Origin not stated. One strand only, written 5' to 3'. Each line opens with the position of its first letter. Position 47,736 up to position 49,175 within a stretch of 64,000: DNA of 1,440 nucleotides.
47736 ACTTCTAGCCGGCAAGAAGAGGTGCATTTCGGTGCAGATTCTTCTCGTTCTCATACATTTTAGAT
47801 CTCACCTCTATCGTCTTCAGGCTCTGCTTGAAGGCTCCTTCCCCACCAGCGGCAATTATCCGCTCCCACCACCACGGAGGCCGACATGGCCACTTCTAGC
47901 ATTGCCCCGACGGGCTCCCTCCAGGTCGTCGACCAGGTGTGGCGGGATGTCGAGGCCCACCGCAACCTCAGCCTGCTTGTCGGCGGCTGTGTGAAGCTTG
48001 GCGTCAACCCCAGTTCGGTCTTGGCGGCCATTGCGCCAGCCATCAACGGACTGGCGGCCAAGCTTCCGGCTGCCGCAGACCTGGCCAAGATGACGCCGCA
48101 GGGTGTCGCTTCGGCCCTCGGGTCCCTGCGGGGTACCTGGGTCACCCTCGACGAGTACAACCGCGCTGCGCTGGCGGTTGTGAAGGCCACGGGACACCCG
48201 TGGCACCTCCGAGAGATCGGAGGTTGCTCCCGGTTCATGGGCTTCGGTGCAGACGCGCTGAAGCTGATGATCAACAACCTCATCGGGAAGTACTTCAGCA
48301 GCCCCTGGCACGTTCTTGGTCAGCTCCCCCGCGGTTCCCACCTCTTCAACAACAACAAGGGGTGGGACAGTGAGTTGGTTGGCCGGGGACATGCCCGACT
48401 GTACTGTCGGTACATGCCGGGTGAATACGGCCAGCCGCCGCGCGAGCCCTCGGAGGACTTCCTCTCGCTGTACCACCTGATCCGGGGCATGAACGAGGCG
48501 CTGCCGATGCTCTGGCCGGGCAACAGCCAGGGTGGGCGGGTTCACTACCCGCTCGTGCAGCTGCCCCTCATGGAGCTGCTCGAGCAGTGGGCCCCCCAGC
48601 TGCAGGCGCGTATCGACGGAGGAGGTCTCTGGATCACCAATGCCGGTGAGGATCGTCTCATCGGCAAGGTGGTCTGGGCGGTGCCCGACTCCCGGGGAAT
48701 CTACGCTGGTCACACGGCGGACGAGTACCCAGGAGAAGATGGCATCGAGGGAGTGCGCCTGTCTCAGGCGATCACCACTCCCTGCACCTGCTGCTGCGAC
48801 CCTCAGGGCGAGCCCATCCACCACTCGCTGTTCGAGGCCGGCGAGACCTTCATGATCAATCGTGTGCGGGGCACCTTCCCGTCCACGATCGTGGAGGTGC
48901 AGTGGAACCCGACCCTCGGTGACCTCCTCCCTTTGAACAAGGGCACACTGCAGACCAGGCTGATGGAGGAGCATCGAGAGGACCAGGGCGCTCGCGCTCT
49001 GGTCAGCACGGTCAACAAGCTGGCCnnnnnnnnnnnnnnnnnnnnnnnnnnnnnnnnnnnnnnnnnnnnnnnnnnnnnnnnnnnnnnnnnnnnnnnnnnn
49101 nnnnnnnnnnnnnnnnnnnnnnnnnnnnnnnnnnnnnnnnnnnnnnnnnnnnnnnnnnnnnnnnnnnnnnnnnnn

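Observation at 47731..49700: High-GC gene encoding a class III nucleotidyl cyclase fused to a ~400-aa domain of unknown function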

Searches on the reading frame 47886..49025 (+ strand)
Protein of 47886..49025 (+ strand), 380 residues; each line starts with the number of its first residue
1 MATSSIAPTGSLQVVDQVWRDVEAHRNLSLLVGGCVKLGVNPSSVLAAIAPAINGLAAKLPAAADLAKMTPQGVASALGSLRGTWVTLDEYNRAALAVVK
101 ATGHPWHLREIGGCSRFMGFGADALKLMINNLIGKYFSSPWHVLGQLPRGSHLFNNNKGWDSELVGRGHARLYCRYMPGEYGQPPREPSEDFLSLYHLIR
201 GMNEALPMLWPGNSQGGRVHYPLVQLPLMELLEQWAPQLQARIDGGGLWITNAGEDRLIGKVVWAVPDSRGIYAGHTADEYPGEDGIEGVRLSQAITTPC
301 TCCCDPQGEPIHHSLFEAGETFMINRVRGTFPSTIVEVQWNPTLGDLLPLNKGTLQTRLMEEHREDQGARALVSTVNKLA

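Call 18: search_protein_families(library=pfam, proteins=[window:47886-49025:+], max_evalue=10)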
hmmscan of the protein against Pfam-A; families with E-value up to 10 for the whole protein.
window:47886-49025:+ (380 aa): 1 family
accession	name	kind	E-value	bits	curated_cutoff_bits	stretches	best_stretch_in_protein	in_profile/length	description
PF03429.18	MSP1b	-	0.35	9.2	25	1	32-76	309-354/769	Major surface protein 1B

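Call 23: search_protein_representatives(protein=window:47886-49025:+)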
Query: 380 residues. Proteins with E-value up to 0.001 (for the whole library): 44; up to 1e-10: 25; up to 1e-30: 7. The best 44 are listed.
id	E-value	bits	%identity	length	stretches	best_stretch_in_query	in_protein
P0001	4.6e-262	884.9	100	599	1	1-380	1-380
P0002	1.3e-61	224.9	40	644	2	72-379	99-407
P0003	5.4e-47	176.7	39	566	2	80-370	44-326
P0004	9.2e-46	172.7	37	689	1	15-347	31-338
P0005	2.2e-41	158.3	34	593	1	18-348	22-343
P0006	3.9e-41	157.5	37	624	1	18-353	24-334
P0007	7.9e-33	130.1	34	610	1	17-347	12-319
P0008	8.7e-30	120.1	32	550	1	76-349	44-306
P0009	1.2e-28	116.4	31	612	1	80-341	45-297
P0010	3.8e-26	108.1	34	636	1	86-348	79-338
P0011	1.6e-24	102.7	33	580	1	15-301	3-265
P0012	3.6e-23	98.3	31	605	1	70-346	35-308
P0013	1.8e-20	89.4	29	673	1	22-304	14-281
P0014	7.9e-20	87.3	33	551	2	80-289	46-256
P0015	1.0e-18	83.6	29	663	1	22-303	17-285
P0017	2.2e-16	76.0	29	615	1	17-302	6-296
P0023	1.9e-14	69.6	31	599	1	81-325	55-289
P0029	2.2e-10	56.2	25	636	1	83-341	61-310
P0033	7.5e-09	51.2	28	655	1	16-302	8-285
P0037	7.5e-08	47.9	26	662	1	74-341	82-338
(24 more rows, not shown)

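Call 26: list_cluster_members(proteins=[P0002, P0003, P0004, P0005, P0006, P0007, P0008, P0009, P0010, P0011])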
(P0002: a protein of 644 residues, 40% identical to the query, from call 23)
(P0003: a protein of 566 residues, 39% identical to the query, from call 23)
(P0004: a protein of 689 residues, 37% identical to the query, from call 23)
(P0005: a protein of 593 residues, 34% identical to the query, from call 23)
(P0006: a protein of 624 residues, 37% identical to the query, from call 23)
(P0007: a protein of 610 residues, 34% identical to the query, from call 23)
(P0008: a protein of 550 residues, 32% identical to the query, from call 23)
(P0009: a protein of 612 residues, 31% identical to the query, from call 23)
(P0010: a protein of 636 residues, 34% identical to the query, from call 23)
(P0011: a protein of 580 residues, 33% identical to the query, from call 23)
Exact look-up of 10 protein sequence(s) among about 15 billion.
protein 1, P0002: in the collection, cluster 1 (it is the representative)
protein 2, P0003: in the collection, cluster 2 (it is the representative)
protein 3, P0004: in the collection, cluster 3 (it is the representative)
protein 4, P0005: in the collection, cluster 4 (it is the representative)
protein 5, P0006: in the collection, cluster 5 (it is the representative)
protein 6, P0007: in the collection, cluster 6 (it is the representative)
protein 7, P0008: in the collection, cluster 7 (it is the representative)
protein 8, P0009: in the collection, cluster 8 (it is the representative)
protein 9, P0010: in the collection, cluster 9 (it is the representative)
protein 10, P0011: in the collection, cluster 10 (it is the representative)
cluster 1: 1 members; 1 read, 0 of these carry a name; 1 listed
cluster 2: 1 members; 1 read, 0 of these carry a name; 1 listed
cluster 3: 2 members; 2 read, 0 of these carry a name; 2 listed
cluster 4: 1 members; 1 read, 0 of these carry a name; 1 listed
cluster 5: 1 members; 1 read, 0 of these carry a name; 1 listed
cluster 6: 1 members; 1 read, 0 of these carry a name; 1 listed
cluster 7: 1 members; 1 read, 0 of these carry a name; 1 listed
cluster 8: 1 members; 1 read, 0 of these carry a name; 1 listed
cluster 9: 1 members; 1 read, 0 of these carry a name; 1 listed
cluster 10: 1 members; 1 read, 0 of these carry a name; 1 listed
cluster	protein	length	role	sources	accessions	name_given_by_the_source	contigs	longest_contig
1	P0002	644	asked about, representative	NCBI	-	-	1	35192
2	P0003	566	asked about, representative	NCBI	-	-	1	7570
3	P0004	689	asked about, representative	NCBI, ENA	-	-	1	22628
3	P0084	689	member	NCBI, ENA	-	-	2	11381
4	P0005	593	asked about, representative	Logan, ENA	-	-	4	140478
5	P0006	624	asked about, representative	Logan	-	-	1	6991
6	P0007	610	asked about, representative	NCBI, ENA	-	-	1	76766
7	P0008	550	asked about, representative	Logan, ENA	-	-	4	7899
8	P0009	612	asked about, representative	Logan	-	-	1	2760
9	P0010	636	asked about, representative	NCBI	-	-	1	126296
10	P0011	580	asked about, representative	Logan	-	-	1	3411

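Call 27: find_encoding_contigs(protein=P0002, flank=10000, max_places=3)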
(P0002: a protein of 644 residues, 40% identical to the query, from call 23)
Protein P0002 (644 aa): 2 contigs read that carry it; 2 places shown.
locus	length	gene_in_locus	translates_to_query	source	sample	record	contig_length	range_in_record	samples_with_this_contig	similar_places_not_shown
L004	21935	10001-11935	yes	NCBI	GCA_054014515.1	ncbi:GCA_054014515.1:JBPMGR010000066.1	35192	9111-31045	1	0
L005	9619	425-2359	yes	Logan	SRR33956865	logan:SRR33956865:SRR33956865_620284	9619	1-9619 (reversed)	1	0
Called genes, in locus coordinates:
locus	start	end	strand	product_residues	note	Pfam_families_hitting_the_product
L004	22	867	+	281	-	PF01261:AP_endonuc_2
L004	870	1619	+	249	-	PF23023:Anti-Pycsar_Apyc1, PF00753:Lactamase_B, PF12706:Lactamase_B_2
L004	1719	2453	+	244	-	PF00459:Inositol_P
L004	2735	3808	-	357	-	PF22847:Glyco_hydro_43_rel (faint), PF04041:Glyco_hydro_130 (faint), PF00251:Glyco_hydro_32N (weak)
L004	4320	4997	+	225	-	-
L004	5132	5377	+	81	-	-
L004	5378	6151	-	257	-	PF01790:LGT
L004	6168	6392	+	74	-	-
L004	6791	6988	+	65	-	-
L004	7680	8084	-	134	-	-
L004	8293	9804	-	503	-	PF01553:Acyltransferase, PF12710:HAD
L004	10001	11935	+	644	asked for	PF00211:Guanylate_cyc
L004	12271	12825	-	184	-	-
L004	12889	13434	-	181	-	PF00186:DHFR_1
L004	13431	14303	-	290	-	PF00303:Thymidylat_synt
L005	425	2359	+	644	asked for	PF00211:Guanylate_cyc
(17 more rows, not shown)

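Call 33: find_encoding_contigs(protein=P0005, flank=8000, max_places=2)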
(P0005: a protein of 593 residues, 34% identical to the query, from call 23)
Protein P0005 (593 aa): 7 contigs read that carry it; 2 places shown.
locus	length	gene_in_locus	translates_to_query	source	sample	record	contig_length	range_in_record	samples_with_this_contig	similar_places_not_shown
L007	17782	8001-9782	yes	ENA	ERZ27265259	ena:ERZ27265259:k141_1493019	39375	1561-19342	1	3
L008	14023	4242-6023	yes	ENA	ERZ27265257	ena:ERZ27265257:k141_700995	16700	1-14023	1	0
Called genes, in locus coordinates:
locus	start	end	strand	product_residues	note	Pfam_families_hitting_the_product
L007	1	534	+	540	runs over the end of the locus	PF21850:DUF6909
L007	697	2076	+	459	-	PF04851:ResIII, PF00270:DEAD, PF13245:AAA_19 (faint), PF00271:Helicase_C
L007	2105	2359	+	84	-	PF00076:RRM_1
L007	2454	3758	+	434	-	PF00188:CAP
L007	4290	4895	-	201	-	-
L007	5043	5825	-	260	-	PF01784:DUF34_NIF3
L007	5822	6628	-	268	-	PF00950:ABC-3, PF01032:FecCD (weak)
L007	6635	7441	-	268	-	PF00005:ABC_tran, PF13304:AAA_21 (weak)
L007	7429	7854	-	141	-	PF01475:FUR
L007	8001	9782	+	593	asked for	PF00211:Guanylate_cyc (weak)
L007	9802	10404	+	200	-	PF00027:cNMP_binding (weak)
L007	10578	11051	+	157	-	-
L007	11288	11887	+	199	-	PF00027:cNMP_binding (weak)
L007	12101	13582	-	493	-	PF01553:Acyltransferase, PF12710:HAD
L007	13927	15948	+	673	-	PF06480:FtsH_ext (weak), PF06068:TIP49 (weak), PF00004:AAA, PF07728:AAA_5 (faint), PF17862:AAA_lid_3, PF01434:Peptidase_M41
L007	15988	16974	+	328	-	-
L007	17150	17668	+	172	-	PF07963:N_methyl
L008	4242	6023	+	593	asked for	PF00211:Guanylate_cyc (weak)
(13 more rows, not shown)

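Call 34: find_encoding_contigs(protein=P0010, flank=8000, max_places=2)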
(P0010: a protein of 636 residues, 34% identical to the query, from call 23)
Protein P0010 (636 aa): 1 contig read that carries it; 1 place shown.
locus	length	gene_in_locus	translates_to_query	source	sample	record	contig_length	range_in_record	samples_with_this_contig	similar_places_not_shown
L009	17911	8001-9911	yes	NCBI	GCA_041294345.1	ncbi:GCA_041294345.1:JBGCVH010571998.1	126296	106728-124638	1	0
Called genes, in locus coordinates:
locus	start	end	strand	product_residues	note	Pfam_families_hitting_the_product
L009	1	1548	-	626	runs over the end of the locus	PF09471:Peptidase_M64 (faint)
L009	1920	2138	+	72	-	-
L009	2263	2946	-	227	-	-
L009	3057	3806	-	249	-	PF04264:YceI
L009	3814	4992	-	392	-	PF00070:Pyr_redox (faint), PF00890:FAD_binding_2 (faint), PF01266:DAO (faint), PF05834:Lycopene_cycl (faint), PF07992:Pyr_redox_2, PF13241:NAD_binding_7 (faint), PF13450:NAD_binding_8 (faint), PF13738:Pyr_redox_3 (faint), +1 more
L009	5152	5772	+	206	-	-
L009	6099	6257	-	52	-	-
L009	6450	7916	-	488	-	PF01553:Acyltransferase, PF12710:HAD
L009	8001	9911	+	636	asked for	-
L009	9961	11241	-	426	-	-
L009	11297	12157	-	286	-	PF13181:TPR_8 (faint), PF07719:TPR_2 (faint), PF13428:TPR_14 (faint), PF25063:ARM_TT21_C (faint), PF00515:TPR_1 (faint), PF14559:TPR_19 (weak), PF13424:TPR_12 (weak), PF13432:TPR_16 (weak), +1 more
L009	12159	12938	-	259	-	PF00121:TIM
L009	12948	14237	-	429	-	PF00675:Peptidase_M16, PF05193:Peptidase_M16_C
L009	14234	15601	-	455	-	PF00587:tRNA-synt_2b, PF03129:HGTP_anticodon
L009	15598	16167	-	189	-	PF01765:RRF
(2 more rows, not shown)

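Call 35: find_encoding_contigs(protein=P0007, flank=8000, max_places=2)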
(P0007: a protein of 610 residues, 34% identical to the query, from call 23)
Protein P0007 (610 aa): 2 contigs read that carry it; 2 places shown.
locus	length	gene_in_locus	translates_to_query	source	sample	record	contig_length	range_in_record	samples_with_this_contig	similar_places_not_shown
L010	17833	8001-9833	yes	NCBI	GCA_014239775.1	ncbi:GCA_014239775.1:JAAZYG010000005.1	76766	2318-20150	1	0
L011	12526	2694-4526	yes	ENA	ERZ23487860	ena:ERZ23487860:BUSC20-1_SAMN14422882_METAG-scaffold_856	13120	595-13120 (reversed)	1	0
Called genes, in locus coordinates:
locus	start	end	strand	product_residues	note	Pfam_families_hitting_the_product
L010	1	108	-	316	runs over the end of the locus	PF07681:DoxX (weak)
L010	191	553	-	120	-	-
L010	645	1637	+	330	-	PF13191:AAA_16 (weak), PF23569:NBD_SMAX1, PF07728:AAA_5 (faint), PF00004:AAA, PF17871:AAA_lid_9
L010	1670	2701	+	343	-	-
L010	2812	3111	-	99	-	-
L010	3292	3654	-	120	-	-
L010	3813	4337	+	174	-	PF07291:MauE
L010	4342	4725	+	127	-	-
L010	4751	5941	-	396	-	PF07992:Pyr_redox_2, PF22366:NDH2_C (weak)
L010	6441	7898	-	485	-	PF01553:Acyltransferase, PF12710:HAD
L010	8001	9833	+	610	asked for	-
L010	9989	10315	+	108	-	-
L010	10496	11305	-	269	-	PF25063:ARM_TT21_C (faint), PF00515:TPR_1 (faint), PF23914:TPR_CcmH_CycH (faint), PF14559:TPR_19 (faint), PF13424:TPR_12 (faint), PF13431:TPR_17 (faint), PF07719:TPR_2 (faint)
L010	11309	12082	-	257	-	PF00121:TIM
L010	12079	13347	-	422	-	PF00675:Peptidase_M16, PF05193:Peptidase_M16_C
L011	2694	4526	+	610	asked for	-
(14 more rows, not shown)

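Call 50: find_encoding_contigs(protein=P0013, flank=6000, max_places=1)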
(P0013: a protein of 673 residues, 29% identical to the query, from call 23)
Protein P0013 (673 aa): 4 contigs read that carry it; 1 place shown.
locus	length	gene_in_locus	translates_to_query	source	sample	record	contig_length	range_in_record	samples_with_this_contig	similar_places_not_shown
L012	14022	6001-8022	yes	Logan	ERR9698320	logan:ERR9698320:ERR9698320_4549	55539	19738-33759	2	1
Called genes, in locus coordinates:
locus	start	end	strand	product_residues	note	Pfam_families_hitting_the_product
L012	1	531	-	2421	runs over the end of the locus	PF18895:T4SS_pilin, PF13205:Big_5 (weak), PF01833:TIG (faint)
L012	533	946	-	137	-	PF09424:YqeY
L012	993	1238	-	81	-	PF01165:Ribosomal_S21 (weak)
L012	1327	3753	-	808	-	PF00270:DEAD, PF04851:ResIII, PF00271:Helicase_C (faint)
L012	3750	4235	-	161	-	-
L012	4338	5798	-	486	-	PF01553:Acyltransferase, PF08282:Hydrolase_3 (faint), PF12710:HAD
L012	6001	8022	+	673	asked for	-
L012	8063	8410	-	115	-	PF11969:DcpS_C, PF01230:HIT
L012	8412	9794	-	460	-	PF13393:tRNA-synt_His, PF00587:tRNA-synt_2b, PF03129:HGTP_anticodon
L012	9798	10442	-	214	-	PF10502:Peptidase_S26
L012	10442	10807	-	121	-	-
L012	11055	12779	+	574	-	PF03816:LytR_cpsA_psr, PF13399:LytR_C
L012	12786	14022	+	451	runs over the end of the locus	PF00005:ABC_tran (faint), PF00009:GTP_EFTU, PF01926:MMR_HSR1, PF02421:FeoB_N, PF01926:MMR_HSR1, PF02421:FeoB_N, PF00009:GTP_EFTU, PF14714:KH_dom-like, +9 more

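Call 51: find_encoding_contigs(protein=P0023, flank=6000, max_places=1)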
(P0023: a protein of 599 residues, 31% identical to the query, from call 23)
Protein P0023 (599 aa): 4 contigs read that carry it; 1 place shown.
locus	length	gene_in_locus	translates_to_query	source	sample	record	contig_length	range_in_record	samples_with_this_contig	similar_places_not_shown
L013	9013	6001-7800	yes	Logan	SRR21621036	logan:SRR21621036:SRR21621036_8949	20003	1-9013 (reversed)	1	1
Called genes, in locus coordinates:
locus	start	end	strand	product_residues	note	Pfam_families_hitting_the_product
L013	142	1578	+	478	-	PF03816:LytR_cpsA_psr, PF13399:LytR_C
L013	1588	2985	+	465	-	PF00009:GTP_EFTU (weak), PF01926:MMR_HSR1, PF02421:FeoB_N, PF04548:AIG1 (weak), PF00009:GTP_EFTU (weak), PF01926:MMR_HSR1, PF02421:FeoB_N, PF14714:KH_dom-like, +6 more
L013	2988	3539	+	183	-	PF01195:Pept_tRNA_hydro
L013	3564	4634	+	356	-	PF02481:DNA_processg_A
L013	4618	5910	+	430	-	PF08245:Mur_ligase_M, PF27239:FOL3_C, PF02875:Mur_ligase_C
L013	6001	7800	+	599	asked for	PF00211:Guanylate_cyc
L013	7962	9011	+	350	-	?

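Call 52: find_encoding_contigs(protein=P0029, flank=6000, max_places=1)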
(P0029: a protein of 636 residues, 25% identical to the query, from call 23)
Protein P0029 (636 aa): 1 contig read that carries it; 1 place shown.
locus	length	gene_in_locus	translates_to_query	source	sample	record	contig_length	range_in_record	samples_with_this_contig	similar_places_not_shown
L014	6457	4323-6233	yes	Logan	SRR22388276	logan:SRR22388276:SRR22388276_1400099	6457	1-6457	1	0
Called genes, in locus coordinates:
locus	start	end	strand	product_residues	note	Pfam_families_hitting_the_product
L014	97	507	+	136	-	-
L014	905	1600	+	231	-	-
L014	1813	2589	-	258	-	-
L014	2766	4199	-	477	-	PF01553:Acyltransferase, PF00702:Hydrolase (weak), PF12710:HAD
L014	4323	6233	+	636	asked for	-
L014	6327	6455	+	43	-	?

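Call 54: predict_structure(alignment_id=A4)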
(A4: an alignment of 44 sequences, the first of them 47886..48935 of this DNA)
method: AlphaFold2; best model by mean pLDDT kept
length: 350 residues; sequences in the alignment: 44
mean_pLDDT: 93.3   pTM: 0.90
mean pLDDT of the five models: 93.3, 93.0, 92.8, 92.8, 92.7
residues with pLDDT >= 90: 307; 70-90: 18; 50-70: 22; < 50: 3
segments of 3 or more residues with pLDDT < 50: none
pLDDT, mean of each block of 10 residues (from residue 1): 55 71 97 97 96 91 97 95 97 98 98 88 67 87 93 96 97 97 96 98 96 96 98 98 98 98 98 98 97 98 98 98 97 98 88
secondary structure, 60 per line:
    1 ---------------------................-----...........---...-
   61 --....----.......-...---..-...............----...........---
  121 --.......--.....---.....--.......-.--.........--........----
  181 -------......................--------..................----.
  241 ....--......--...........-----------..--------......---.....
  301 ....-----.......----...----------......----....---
elements in order: H24-37 H43-53 H63-66 H71-77 H88-102 H107-117 H123-129 H132-136 H140-144 H147-153 E158-166 E169-176 H188-209 E218-227 H228-235 E240-244 E247-252 E255-265 E287-292 E296-304 E310-316 E321-323 E334-339 H344-347

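Call 72: search_protein_families(library=pfam, proteins=[L007:9802-10401:+, L007:10578-11048:+, L007:11288-11884:+, P0005, P0013, P0029, P0010, P0007], max_evalue=0.01)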
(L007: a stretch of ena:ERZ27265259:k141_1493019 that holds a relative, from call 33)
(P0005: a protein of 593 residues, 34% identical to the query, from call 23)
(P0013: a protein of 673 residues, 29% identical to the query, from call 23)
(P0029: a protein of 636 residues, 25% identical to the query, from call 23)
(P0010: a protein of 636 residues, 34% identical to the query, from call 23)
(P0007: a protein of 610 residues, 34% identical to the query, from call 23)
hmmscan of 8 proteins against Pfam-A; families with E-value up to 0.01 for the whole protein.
L007:9802-10401:+ (200 aa): 1 family
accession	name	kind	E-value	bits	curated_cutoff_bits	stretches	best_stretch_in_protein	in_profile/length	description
PF00027.35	cNMP_binding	-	4.5e-06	27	27.5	1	89-169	7-84/89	Cyclic nucleotide-binding domain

L007:10578-11048:+ (157 aa): 0 families

L007:11288-11884:+ (199 aa): 1 family
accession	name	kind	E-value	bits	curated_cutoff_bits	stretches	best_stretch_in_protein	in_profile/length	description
PF00027.35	cNMP_binding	-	8.6e-07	29.3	27.5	1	52-116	4-67/89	Cyclic nucleotide-binding domain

P0005 (593 aa): 1 family
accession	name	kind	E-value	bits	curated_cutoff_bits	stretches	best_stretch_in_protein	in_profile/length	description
PF00211.25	Guanylate_cyc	-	3.4e-06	27.2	21.9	1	455-580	49-171/183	Adenylate and Guanylate cyclase catalytic domain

P0013 (673 aa): 0 families

P0029 (636 aa): 1 family
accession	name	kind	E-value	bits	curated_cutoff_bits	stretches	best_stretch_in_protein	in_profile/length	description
PF00211.25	Guanylate_cyc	-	0.00079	19.5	21.9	0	378-543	9-154/183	Adenylate and Guanylate cyclase catalytic domain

P0010 (636 aa): 0 families

P0007 (610 aa): 1 family
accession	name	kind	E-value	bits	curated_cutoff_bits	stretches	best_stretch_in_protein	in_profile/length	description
PF00211.25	Guanylate_cyc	-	0.002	18.2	21.9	1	393-537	12-152/183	Adenylate and Guanylate cyclase catalytic domain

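Call 73: find_encoding_contigs(protein=P0017, flank=5000, max_places=1)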
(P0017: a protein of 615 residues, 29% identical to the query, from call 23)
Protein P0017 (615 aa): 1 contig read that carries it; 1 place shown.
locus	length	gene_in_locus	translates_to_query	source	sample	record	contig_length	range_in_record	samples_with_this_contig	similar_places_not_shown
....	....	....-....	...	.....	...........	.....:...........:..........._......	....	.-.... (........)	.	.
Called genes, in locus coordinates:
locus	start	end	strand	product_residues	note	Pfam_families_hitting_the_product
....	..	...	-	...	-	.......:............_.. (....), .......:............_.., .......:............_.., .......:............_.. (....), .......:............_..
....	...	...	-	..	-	-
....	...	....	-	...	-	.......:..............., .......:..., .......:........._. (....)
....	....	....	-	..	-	-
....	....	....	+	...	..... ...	-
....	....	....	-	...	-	-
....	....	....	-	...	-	?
